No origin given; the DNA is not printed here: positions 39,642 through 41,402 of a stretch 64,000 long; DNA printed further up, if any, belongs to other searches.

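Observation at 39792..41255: Orphan single-polypeptide TssB-TssC sheath fusion lacking the C-terminal sheath domain, with no T6SS genes nearby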

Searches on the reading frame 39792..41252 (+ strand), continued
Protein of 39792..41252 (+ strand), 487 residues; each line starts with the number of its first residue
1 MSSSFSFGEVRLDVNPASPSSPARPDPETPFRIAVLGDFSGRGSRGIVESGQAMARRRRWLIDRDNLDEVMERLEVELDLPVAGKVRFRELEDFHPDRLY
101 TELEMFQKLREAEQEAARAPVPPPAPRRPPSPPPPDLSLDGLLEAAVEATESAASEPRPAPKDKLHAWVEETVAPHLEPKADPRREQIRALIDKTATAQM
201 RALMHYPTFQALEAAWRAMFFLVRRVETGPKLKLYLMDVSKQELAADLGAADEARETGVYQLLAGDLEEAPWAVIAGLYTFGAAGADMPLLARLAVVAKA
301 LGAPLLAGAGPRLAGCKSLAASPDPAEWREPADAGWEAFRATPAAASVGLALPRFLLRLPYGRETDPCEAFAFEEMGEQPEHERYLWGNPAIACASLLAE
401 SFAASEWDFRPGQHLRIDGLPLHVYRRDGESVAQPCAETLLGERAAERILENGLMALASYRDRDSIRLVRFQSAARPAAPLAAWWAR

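Call 16: find_related_loci(query=A1, collection=genome_contigs, flank=10000)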
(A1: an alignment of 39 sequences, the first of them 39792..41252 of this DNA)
Query A1 (487 aa) in genome_contigs; peptide patterns used: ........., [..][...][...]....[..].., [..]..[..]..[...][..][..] (x = any residue, [..] = any of these).
600 stretches matched a pattern (row limit reached: there are more); 561 encode a relative of the query (tblastn E <= 1e-3); the best 80 are kept; 80 distinct loci.
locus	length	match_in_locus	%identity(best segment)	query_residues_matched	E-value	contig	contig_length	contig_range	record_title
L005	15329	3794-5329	49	1-485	8e-149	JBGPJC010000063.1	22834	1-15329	MAG: Terriglobia bacterium isolate OBJ_0618_7090110_319 k141_515559_length_22834_cov_29.2931, whole genome shotgun seque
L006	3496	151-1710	48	1-485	3e-151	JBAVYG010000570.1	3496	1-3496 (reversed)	MAG: Terriglobia bacterium isolate MFD02755_ilm_asm_bin12 k127_51381, whole genome shotgun sequence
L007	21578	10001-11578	48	1-485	1e-141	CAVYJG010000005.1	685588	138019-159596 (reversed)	MAG: uncultured Acidobacteriota bacterium isolate MFD01476.bin.2.37 genome assembly, contig: contig_18532, whole genome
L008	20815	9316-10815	48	5-487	4e-140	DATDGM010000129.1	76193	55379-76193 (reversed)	MAG TPA_asm: Candidatus Sulfotelmatobacter sp. isolate SMAG_U252 k141_702676, whole genome shotgun sequence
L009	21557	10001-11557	48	1-486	4e-140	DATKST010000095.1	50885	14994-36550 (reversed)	MAG TPA_asm: Terriglobia bacterium isolate SMAG_U14061 k141_664627, whole genome shotgun sequence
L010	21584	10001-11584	48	1-485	3e-139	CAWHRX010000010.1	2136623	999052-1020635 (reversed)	MAG: uncultured Acidobacteriota bacterium isolate MFD05580.bin.1.127 genome assembly, contig: contig_4719, whole genome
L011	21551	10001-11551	44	1-486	3e-139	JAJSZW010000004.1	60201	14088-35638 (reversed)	MAG: Deltaproteobacteria bacterium isolate SM7059A Ga0402080_018, whole genome shotgun sequence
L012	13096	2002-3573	48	3-486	5e-139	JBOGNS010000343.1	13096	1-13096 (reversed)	MAG: Candidatus Acidiferrales bacterium isolate M3-S_metawrap_bin.115 k127_4497599, whole genome shotgun sequence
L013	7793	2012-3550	44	1-486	3e-137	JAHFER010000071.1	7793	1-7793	MAG: Nitrospirae bacterium isolate nzgw273 NODE_27249_length_7794_cov_2.479082, whole genome shotgun sequence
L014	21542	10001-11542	48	1-487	2e-137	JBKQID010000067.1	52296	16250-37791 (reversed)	MAG: Candidatus Sulfotelmatobacter sp. isolate BAr1A1B1C__bin_42 BAr1A1B1C_000000434876, whole genome shotgun sequence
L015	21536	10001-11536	49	1-486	4e-136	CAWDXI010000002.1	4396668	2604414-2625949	MAG: uncultured Acidobacteriaceae bacterium isolate MFD01299.bin.1.168 genome assembly, contig: contig_13669, whole geno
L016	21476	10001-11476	48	6-486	2e-135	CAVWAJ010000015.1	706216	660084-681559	MAG: Terriglobia bacterium isolate MFD03726.bin.1.222 genome assembly, contig: contig_28361, whole genome shotgun sequen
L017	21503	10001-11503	48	5-487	2e-135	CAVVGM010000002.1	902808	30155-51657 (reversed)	MAG: uncultured Acidobacteriaceae bacterium isolate MFD01716.bin.1.126 genome assembly, contig: contig_21119, whole geno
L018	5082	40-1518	45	25-486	4e-135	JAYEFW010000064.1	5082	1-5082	MAG: Thermodesulfobacteriota bacterium isolate MAG262 MAG262_64, whole genome shotgun sequence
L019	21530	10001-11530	43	1-486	2e-133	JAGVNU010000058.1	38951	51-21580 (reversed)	MAG: Thermodesulfovibrionia bacterium isolate DeMMO3_26 c_000000015875, whole genome shotgun sequence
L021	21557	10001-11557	45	1-485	1e-132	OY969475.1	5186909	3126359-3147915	MAG: Pyrinomonadaceae bacterium isolate MFD01916.bin.c.1 genome assembly, chromosome: 1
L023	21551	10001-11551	44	1-486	6e-132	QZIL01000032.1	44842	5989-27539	MAG: Nitrospiraceae bacterium isolate SURF_66 Ga0104751_1001179, whole genome shotgun sequence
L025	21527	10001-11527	47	5-487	2e-131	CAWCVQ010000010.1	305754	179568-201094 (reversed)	MAG: uncultured Acidobacteriaceae bacterium isolate MFD00964.bin.1.252 genome assembly, contig: contig_50984, whole geno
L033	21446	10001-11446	47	1-485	5e-129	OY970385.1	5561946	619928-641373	MAG: Bryobacterales bacterium isolate MFD03726.bin.c.1 genome assembly, chromosome: 1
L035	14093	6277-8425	48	1-487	2e-128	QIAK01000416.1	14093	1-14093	MAG: Acidobacteria bacterium isolate gp1 AA131 14_1009_12_20cm_scaffold_3449_curated, whole genome shotgun sequence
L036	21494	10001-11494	46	6-485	3e-128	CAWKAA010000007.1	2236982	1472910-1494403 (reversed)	MAG: Terriglobia bacterium isolate MFD03346.bin.2.6 genome assembly, contig: contig_6983, whole genome shotgun sequence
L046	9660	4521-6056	46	6-485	1e-125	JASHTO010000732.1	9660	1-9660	MAG: Terriglobia bacterium isolate JOPF155 JOPF_AWAY_contig_1433090, whole genome shotgun sequence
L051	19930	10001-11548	45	6-486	3e-131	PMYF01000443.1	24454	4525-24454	MAG: Acidobacteria bacterium isolate fen_180 73.20110800_E2D.41_contig_53486, whole genome shotgun sequence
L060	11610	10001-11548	46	6-487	9e-119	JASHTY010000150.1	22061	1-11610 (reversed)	MAG: Terriglobia bacterium isolate JOPF165 JOPF_NEAR_contig_260063, whole genome shotgun sequence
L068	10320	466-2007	39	1-485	1e-115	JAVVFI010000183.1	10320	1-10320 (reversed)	MAG: Sedimentisphaerales bacterium isolate TamC13-43 NODE_183_length_10320_cov_3.287904, whole genome shotgun sequence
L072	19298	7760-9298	45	6-485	6e-113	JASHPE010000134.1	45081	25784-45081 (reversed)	MAG: Terriglobia bacterium isolate JOPF041 JOPF_AWAY_contig_360665, whole genome shotgun sequence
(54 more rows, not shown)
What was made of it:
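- At least 561 confirmed matches in species-representative genomes from Acidobacteriota, Desulfobacterota, Nitrospirota, Planctomycetota, Gemmatimonadota, Binatia and Gammaproteobacteria (call 16).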

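Call 22: search_protein_families(library=pfam, proteins=[L072:12994-14802:+, L046:1-2802:+, L013:4510-6057:-, L060:4927-5652:+, L025:1895-2713:-, L014:2763-5405:-, L010:11775-13352:+, L051:15056-16900:-, L035:1957-4647:-, L035:4852-6183:+], max_evalue=0.001)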
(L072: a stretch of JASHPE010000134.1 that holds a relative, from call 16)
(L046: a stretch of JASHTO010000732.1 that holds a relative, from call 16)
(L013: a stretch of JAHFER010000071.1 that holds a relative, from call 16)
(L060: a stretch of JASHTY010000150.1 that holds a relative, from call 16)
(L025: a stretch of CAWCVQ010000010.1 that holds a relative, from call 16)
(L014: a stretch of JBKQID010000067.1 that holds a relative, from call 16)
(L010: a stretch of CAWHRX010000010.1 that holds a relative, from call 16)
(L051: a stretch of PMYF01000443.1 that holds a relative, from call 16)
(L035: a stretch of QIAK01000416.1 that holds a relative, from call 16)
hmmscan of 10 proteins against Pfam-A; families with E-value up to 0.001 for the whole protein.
L072:12994-14802:+ (603 aa): 2 families
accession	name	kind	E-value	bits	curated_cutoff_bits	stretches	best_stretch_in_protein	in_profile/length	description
PF16989.10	T6SS_VasJ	-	1.3e-47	162.9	26.2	1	304-567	8-253/255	Type VI secretion, EvfE, EvfF, ImpA, BimE, VC_A0119, VasJ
PF06812.17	ImpA_N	-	1.6e-35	122.2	26.9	1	8-128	1-117/119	ImpA, N-terminal, type VI secretion system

L046:1-2802:+ (934 aa): 4 families
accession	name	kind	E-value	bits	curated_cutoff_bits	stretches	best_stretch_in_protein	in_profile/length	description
PF06761.17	IcmF-related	-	5.4e-60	203.8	27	1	282-583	4-307/308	Intracellular multiplication and human macrophage-killing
PF14331.11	IcmF-related_N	-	4.2e-28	98.8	25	1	1-230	57-254/259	IcmF-related N-terminal domain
PF06744.18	IcmF_C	-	1.3e-14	54.7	26.7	1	799-892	2-95/106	Type VI secretion protein IcmF C2-like domain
PF21070.2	IcmF_helical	-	1.8e-06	28.5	24.1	1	710-791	23-105/106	Type VI secretion protein IcmF helical domain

L013:4510-6057:- (516 aa): 12 families
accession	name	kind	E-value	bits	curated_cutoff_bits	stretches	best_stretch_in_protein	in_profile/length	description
PF25004.1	DUF7782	-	9.4e-19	68.3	27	1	403-515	4-120/120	Domain of unknown function (DUF7782)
PF05175.20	MTS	-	5.8e-18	65.5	23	1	162-291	20-141/170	Methyltransferase small domain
PF23186.1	DUF7059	-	5.2e-15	55.8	27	1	44-126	2-84/85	Domain of unknown function (DUF7059)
PF13847.12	Methyltransf_31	-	4.4e-12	46.3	27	1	177-288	7-109/145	Methyltransferase domain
PF06325.19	PrmA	-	2.5e-08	34.2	22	1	174-245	162-233/296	Ribosomal protein L11 methyltransferase (PrmA)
PF13649.12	Methyltransf_25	-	1.1e-07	32.9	27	1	178-246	2-73/97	Methyltransferase domain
PF08241.18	Methyltransf_11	-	3.7e-06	27.9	21.2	1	178-244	1-66/95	Methyltransferase domain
PF01170.24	UPF0020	-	9.1e-06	25.9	22.3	1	197-254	78-137/197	RMKL-like, methyltransferase domain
PF02475.24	TRM5-TYW2_MTfase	-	3.1e-05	24.4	28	1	176-246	39-112/164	TRM5/TYW2 methyltransferase domain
PF08242.18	Methyltransf_12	-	0.00034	21.7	30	1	178-245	1-72/98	Methyltransferase domain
PF07669.17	Eco57I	-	0.00048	20.7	25.3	0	235-252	71-88/171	Eco57I restriction-modification methylase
PF09445.16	Methyltransf_15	-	0.00066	19.7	22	0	176-247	3-80/165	RNA cap guanine-N2 methyltransferase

L060:4927-5652:+ (242 aa): 1 family
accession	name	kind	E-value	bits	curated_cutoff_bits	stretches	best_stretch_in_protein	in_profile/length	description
PF09850.14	DotU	-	1.4e-49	168.9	27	1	22-224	5-204/205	Type VI secretion system protein DotU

L025:1895-2713:- (273 aa): 3 families
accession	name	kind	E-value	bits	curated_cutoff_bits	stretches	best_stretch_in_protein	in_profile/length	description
PF00481.26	PP2C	-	4e-18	66.5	20.3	1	19-243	24-255/255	Protein phosphatase 2C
PF13672.11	PP2C_2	-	5.4e-14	52.7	24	1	18-214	10-183/209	Protein phosphatase 2C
PF07228.17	SpoIIE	-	1.5e-06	28.8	25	0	176-249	104-190/192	Stage II sporulation protein E (SpoIIE)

L014:2763-5405:- (881 aa): 6 families
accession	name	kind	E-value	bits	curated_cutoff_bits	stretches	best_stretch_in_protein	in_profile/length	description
PF00069.31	Pkinase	-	2e-54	185.2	31.7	1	12-261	1-256/263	Protein kinase domain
PF07714.23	PK_Tyr_Ser-Thr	-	1.8e-43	149.2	23.1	1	15-258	4-250/258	Protein tyrosine and serine/threonine kinase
PF13428.12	TPR_14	-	1.2e-07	32.2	23.5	0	280-321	2-43/44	Tetratricopeptide repeat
PF19556.4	PRTRC_E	-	3.3e-05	24.2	26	0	328-388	111-171/175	PRTRC system protein E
PF03109.22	ABC1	-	5.5e-05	22.9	22.9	1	86-162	144-219/244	ABC1 atypical kinase-like domain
PF13414.12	TPR_11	-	0.00063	19.8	26.8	0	350-370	9-29/42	TPR repeat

L010:11775-13352:+ (526 aa): 8 families
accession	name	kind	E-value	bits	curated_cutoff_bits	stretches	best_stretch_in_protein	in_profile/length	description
PF10119.14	MethyTransf_Reg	-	2.6e-23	83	25.5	1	215-297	2-84/84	Predicted methyltransferase regulatory domain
PF21782.3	PKMT_2nd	-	2e-19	70.2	27.8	1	426-522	1-97/98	PKMT, C-terminal winged helix domain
PF13649.12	Methyltransf_25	-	3.1e-13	50.6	27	1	46-143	1-97/97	Methyltransferase domain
PF13847.12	Methyltransf_31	-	2.5e-12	47.1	27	1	43-149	4-111/145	Methyltransferase domain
PF08242.18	Methyltransf_12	-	3.3e-10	41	30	1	47-144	1-97/98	Methyltransferase domain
PF08241.18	Methyltransf_11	-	9.8e-08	33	21.2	1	47-146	1-94/95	Methyltransferase domain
PF02390.23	Methyltransf_4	-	3.6e-06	27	24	1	45-104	4-63/173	Putative methyltransferase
PF13489.12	Methyltransf_23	-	7.8e-06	26.2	27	1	42-153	22-122/164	Methyltransferase domain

L051:15056-16900:- (615 aa): 5 families
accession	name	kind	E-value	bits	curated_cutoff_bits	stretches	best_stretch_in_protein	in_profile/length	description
PF00069.31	Pkinase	-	4.1e-55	187.5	31.7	1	12-263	1-258/263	Protein kinase domain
PF07714.23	PK_Tyr_Ser-Thr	-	7.6e-37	127.4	23.1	1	16-259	5-251/258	Protein tyrosine and serine/threonine kinase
PF03109.22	ABC1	-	1.4e-06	28.1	22.9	1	81-163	139-221/244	ABC1 atypical kinase-like domain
PF01636.29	APH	-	0.00063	20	23.2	0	125-154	165-195/239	Phosphotransferase enzyme family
PF17667.7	Pkinase_fungal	-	0.00092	18.5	24.1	0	126-195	303-378/387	Fungal protein kinase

L035:1957-4647:- (897 aa): 0 families

L035:4852-6183:+ (444 aa): 0 families

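Call 23: predict_structure(alignment_id=A1)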
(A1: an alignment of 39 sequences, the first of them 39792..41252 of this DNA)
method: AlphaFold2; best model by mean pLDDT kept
length: 487 residues; sequences in the alignment: 39
mean_pLDDT: 81.3   pTM: 0.79
mean pLDDT of the five models: 81.3, 81.1, 80.0, 78.3, 77.5
residues with pLDDT >= 90: 244; 70-90: 134; 50-70: 51; < 50: 58
segments of 3 or more residues with pLDDT < 50: 1-24, 27-30, 133-138, 141-143, 147-161
pLDDT, mean of each block of 10 residues (from residue 1): 31 38 48 72 84 89 87 90 91 95 93 82 54 49 49 38 61 54 81 93 94 94 78 89 93 92 74 90 89 95 94 93 91 91 96 95 88 85 92 93 81 89 89 91 94 95 93 92 68
secondary structure, 60 per line:
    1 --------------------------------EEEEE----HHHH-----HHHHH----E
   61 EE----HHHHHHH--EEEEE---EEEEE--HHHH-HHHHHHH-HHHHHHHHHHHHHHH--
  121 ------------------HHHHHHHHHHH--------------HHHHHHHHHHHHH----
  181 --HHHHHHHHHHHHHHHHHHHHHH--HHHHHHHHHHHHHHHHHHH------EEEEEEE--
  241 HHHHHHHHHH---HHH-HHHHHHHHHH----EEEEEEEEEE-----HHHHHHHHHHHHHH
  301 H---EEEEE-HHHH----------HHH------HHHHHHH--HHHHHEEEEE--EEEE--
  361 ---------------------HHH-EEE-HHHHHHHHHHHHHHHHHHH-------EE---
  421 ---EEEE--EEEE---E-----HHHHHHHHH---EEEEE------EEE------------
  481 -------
elements in order: E33-37 H42-45 H51-55 E60-62 H67-73 E76-80 E84-88 H91-94 H96-102 H104-118 H139-149 H164-176 H183-204 H207-225 E232-238 H241-250 H258-267 E272-281 H287-301 E305-309 H311-314 H334-340 H343-347 E348-352 E355-358 E386-388 H390-408 E424-427 E430-433 H443-451 E455-459 E466-468
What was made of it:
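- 39792..41255 (+): Whole ORF, called FUS here: a 487-aa single-chain TssB-TssC(deltaC) sheath paralogue, coordinates including the stop codon. AF2 model pLDDT 81.3, pTM 0.79 (call 23).
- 39804..39833 (+): N-terminal arm (aa 5-14, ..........). It aligns in register with the TssB N-terminal donor strand beta1 (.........). Low pLDDT in the monomer model (call 23).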

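Call 25: search_solved_structures(query=A1, max_evalue=0.001, show_alignments=2)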
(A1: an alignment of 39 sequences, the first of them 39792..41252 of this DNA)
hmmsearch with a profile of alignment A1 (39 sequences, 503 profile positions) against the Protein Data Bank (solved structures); distinct sequences matched with E-value up to 0.001: 17.
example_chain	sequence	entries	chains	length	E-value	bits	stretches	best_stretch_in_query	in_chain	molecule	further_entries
5urw_1B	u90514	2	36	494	1.9e-80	274.3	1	136-493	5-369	TssC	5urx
5n8n_B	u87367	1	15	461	2.7e-80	273.8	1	195-494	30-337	EvpB family type VI secretion protein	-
9n4v_A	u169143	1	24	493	1.8e-78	267.8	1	141-483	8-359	DUF877 family protein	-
5ojq_A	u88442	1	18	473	1.7e-73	251.3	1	150-494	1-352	Type VI secretion protein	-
5mxn_A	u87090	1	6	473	1.9e-73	251.2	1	150-494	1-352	Type VI secretion protein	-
5myu_A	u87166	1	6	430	1.3e-70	241.8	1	198-494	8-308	Type VI secretion system protein ImpC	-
3j9g_B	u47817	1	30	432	1.3e-70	241.8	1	198-494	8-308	VipB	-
3j9o_B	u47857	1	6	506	1.2e-37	133.1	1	195-481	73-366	Intracellular growth locus protein B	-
5urw_1A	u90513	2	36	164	1.5e-14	56.9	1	11-120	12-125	TssB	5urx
9n4v_B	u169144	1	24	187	2.5e-13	52.9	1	12-131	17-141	Type VI secretion system contractile sheath small subunit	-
5myu_a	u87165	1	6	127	1.2e-11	47.4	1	10-118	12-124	Uncharacterized protein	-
5mxn_a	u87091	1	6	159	3.6e-11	45.7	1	14-118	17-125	Type VI secretion protein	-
3j9g_A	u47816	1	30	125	5e-11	45.3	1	13-118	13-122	VipA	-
4uqz_B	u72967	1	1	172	6.2e-11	45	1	17-127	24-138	HSIB1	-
5ojq_a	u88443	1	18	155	6.4e-11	44.9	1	13-118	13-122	VipA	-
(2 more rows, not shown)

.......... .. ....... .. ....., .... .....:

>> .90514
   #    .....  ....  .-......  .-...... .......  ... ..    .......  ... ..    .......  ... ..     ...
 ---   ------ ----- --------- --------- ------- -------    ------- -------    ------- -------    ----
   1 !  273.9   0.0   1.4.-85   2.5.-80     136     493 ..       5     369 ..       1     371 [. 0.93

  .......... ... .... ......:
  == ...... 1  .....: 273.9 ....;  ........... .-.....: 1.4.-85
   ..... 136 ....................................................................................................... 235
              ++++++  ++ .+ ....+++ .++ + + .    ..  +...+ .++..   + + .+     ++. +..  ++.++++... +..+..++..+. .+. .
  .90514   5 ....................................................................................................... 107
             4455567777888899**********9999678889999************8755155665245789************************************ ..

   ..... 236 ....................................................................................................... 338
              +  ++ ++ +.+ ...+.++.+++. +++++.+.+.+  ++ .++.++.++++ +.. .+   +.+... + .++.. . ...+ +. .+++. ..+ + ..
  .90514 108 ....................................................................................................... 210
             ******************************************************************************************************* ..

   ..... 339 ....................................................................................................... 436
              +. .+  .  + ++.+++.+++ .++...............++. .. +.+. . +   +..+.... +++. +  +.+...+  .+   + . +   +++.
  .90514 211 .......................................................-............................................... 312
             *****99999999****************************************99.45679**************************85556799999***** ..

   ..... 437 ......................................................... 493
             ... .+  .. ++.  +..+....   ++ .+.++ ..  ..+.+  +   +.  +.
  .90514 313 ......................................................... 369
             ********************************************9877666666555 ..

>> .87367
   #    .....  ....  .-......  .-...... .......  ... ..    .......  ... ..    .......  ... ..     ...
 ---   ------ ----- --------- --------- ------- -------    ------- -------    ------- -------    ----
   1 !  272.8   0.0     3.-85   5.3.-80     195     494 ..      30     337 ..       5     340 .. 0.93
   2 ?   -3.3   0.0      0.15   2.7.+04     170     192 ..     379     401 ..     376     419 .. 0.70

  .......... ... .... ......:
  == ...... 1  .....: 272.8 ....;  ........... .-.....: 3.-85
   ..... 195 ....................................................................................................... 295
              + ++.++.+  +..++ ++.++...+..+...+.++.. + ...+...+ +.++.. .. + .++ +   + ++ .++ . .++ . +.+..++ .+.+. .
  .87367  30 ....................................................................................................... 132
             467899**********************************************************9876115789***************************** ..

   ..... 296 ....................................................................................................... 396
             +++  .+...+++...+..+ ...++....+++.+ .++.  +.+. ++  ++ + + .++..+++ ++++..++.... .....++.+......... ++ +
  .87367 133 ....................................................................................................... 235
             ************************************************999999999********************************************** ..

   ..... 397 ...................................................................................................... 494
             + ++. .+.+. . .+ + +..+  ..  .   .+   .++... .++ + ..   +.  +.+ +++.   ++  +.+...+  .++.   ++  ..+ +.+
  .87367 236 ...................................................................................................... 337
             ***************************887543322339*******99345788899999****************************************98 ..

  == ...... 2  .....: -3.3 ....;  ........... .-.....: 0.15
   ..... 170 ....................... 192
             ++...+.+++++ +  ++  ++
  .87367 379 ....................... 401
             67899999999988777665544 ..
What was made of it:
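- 39804..39833 (+): The PDB profile alignment starts at TssB residue 12 (call 25).
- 39864..40145 (+): TssB/VipA-like core (aa 25-118): strands beta2 and beta3 of sheath domain 2 and the TssB helix of domain 3. The C-terminal part of TssB is missing. Profile against PDB TssB: 5urw_1A residues 12-125 of 164 and 4uqz_B residues 24-138 of 172 (call 25).
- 40359..41210 (+): TssC/VipB N-terminal-domain homologue (aa 190-473): the rest of sheath domains 2 and 3. Profile against PDB TssC 5urw_1B residues 5-369 of 494 (call 25).
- On TssB/VipA small sheath subunit (PF05591; TIGR03358): PDB TssB chains match at E 1e-10 to 1e-14 with the family profile (call 25).
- On TssC/VipB large sheath subunit (PF05943 + PF18945; TIGR03355): The alignment to PDB TssC ends at residue 369 of 494 (call 25).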
